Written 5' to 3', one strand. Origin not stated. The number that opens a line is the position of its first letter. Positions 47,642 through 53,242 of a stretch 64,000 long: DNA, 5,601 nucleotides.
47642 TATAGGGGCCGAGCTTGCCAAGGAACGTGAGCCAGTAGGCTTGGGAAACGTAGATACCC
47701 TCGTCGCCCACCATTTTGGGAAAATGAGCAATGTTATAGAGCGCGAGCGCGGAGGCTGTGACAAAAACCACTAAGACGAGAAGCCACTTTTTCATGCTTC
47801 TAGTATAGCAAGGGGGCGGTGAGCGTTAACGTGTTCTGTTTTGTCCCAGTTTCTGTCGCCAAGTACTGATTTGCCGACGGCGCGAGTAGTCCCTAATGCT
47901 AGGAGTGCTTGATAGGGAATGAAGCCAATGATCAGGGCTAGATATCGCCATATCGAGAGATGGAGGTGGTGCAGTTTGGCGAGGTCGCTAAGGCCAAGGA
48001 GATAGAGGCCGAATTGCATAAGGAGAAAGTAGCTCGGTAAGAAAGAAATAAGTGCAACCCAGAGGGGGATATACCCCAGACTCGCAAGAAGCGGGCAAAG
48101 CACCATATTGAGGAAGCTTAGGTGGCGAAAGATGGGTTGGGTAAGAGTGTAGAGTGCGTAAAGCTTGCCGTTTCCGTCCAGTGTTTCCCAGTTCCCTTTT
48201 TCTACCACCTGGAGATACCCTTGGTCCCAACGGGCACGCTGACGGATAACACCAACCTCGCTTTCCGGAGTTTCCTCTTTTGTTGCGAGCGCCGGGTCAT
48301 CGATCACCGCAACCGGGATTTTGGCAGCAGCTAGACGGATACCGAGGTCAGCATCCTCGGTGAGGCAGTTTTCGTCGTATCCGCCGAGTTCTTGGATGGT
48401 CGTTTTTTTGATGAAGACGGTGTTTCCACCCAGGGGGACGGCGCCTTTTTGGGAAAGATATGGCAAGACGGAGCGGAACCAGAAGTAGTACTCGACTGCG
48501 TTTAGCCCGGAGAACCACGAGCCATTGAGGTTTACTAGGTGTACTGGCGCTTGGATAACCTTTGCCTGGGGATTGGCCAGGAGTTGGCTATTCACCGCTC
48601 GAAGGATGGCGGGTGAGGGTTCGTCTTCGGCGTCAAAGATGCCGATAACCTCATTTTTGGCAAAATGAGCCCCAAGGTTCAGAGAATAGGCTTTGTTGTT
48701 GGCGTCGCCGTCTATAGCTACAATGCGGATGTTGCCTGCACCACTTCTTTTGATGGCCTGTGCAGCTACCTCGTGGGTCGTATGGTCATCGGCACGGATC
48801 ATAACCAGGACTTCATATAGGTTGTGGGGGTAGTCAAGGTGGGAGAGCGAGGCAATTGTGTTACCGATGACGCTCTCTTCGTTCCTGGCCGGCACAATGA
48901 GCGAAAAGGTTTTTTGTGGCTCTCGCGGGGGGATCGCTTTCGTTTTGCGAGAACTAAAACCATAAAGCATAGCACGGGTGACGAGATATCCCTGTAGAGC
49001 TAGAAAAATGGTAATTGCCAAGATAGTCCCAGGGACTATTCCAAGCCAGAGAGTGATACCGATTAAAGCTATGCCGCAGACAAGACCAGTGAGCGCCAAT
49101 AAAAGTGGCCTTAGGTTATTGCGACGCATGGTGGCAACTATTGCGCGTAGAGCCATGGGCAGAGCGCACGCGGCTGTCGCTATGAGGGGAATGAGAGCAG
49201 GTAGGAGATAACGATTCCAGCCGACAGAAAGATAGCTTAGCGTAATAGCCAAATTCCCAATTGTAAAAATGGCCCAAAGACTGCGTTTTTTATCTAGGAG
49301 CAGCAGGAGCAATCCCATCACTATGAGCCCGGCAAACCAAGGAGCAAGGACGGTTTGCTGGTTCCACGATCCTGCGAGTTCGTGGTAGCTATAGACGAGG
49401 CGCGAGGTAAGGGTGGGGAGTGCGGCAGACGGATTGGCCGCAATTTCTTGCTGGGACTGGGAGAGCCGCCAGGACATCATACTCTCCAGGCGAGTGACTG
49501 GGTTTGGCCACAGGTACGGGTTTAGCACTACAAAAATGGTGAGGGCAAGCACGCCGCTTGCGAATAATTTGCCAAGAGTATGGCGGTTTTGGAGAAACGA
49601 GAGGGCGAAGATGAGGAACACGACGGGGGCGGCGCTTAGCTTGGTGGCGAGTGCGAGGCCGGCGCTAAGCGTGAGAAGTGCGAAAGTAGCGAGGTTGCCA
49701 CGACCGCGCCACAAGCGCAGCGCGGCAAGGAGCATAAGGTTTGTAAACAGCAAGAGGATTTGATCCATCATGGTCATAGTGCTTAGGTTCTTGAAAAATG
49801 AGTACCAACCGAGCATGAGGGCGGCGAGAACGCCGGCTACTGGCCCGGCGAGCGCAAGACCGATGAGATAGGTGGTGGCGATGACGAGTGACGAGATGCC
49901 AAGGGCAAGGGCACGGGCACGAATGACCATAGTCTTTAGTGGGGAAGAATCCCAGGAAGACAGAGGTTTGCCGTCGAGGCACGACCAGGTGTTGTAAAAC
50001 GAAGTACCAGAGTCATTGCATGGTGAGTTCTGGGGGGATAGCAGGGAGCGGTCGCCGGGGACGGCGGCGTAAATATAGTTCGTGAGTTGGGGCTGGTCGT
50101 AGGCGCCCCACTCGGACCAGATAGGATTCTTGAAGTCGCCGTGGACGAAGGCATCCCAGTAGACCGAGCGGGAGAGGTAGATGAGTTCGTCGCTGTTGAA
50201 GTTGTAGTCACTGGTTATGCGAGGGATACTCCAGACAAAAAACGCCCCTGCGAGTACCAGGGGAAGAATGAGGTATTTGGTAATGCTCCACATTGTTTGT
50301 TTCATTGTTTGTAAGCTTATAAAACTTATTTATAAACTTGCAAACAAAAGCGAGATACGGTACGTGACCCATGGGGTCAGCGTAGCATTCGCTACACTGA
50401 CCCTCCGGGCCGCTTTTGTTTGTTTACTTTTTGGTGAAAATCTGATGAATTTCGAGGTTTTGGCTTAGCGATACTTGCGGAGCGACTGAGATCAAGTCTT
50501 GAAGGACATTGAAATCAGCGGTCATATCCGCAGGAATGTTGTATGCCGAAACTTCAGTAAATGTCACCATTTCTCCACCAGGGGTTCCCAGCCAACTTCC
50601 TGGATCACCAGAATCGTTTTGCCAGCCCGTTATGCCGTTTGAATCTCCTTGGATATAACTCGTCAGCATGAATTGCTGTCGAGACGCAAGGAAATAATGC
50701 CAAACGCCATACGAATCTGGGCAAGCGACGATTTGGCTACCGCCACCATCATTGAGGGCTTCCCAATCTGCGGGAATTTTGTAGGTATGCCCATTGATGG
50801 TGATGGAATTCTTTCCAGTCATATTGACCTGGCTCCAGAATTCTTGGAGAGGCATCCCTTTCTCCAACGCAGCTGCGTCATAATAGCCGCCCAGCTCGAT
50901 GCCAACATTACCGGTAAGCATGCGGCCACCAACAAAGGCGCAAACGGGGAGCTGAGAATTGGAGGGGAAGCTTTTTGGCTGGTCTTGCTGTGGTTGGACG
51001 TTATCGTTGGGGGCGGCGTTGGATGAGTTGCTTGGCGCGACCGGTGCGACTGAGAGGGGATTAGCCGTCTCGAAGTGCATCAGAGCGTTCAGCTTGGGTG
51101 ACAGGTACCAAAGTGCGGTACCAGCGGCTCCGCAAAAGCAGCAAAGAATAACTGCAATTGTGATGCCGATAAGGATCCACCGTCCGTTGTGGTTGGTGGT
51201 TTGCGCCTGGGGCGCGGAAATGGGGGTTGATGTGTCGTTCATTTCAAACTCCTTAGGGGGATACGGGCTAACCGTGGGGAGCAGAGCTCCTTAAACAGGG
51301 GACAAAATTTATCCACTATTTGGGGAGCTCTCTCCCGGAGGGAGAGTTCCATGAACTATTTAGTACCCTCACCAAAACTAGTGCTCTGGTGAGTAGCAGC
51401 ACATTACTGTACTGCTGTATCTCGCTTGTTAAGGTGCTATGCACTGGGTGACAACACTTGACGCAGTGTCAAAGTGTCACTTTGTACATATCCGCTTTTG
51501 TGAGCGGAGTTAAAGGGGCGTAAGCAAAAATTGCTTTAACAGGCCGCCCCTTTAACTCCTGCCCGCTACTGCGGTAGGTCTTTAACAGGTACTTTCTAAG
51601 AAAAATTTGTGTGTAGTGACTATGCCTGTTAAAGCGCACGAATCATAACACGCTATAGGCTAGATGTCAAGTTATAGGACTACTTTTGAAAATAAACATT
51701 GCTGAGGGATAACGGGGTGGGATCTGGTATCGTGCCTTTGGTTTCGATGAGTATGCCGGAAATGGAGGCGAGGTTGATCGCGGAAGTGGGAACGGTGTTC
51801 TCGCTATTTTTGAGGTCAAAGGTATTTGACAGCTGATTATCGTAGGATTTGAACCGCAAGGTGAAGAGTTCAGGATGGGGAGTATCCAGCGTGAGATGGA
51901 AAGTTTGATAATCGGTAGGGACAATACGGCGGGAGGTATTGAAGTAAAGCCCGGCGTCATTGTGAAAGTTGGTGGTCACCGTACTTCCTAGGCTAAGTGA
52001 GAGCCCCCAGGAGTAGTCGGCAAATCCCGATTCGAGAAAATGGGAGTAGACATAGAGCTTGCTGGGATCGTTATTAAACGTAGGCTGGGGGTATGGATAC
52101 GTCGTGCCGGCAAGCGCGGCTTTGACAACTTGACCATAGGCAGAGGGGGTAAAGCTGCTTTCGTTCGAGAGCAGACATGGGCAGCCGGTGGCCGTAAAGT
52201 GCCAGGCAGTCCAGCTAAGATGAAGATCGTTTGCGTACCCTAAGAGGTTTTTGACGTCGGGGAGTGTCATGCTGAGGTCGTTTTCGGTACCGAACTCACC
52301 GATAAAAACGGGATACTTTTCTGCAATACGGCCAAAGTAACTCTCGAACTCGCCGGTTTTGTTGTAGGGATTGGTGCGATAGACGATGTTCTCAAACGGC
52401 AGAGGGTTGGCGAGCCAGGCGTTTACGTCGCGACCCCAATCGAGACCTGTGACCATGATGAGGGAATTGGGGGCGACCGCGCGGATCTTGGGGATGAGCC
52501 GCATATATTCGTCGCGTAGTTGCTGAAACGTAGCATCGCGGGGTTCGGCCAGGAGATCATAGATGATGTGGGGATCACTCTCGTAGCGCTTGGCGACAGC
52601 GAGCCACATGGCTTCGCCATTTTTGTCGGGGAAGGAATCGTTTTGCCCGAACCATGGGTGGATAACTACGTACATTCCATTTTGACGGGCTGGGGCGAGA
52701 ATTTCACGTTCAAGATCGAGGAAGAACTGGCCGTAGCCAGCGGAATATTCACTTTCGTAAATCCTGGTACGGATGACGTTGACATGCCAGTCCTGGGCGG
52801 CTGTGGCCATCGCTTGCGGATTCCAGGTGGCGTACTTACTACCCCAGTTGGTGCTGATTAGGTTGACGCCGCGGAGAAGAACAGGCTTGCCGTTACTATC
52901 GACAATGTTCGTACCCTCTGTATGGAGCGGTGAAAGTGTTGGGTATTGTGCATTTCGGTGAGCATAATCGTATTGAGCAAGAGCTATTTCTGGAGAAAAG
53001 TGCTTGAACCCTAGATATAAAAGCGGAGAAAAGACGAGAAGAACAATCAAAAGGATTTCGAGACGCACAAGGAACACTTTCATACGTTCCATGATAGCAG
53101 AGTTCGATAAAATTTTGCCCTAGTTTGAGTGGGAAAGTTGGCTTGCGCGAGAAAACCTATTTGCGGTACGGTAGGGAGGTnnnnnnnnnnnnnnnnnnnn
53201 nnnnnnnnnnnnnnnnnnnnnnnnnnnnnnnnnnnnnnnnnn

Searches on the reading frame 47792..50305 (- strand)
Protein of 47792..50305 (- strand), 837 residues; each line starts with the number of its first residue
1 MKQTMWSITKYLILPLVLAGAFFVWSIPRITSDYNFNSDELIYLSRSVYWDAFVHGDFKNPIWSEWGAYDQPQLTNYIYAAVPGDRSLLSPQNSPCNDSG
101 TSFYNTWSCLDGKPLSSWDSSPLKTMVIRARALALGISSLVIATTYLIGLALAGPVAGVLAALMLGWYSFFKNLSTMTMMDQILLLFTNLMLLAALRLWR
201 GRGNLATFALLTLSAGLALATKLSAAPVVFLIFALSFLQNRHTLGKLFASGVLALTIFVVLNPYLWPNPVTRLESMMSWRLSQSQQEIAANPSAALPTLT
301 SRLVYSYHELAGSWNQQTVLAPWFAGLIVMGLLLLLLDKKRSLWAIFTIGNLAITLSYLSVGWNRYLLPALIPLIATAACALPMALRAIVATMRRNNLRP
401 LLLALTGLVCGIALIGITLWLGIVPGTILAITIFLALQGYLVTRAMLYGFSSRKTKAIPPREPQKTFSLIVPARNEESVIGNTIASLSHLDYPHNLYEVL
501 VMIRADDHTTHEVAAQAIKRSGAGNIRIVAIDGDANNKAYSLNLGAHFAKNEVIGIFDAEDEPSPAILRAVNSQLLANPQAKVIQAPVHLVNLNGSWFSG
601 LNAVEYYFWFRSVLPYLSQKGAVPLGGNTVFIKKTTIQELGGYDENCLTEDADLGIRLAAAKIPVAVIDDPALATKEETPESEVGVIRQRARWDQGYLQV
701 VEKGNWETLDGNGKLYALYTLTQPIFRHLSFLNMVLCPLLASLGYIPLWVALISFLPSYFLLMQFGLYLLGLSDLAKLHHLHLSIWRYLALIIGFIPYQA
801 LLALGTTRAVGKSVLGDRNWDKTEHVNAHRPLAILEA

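Call 54: search_protein_families(library=pfam, proteins=[window:47792-50305:-])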
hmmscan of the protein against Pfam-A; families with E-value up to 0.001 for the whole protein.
window:47792-50305:- (837 aa): 6 families
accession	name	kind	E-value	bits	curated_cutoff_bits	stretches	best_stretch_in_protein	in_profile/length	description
PF13641.12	Glyco_tranf_2_3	-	3.1e-31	109.6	27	1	464-694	2-228/230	Glycosyltransferase like family 2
PF13632.12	Glyco_trans_2_3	-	2.4e-18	67.1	27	1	554-756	2-190/198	Glycosyl transferase family group 2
PF00535.33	Glycos_transf_2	-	1.6e-11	44.9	23.3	1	468-602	1-130/168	Glycosyl transferase family 2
PF10111.15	Glyco_tranf_2_2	-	8.1e-09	35.8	27.3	1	468-666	1-207/276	Glycosyltransferase like family 2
PF13231.12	PMT_2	-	1.1e-05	26.2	26.1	1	137-266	31-159/160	Dolichyl-phosphate-mannose-protein mannosyltransferase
PF13506.12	Glyco_transf_21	-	5.3e-05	23.2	21.7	1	535-693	15-172/174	Glycosyl transferase family 21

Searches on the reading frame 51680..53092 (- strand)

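Call 54: search_protein_families(library=pfam, proteins=[window:51680-53092:-])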
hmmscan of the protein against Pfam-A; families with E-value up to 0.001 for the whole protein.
window:51680-53092:- (470 aa): 1 family
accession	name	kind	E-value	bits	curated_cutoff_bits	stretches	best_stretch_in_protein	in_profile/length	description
PF00150.24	Cellulase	-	1.5e-31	110.3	23.5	1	64-301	1-270/272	Cellulase (glycosyl hydrolase family 5)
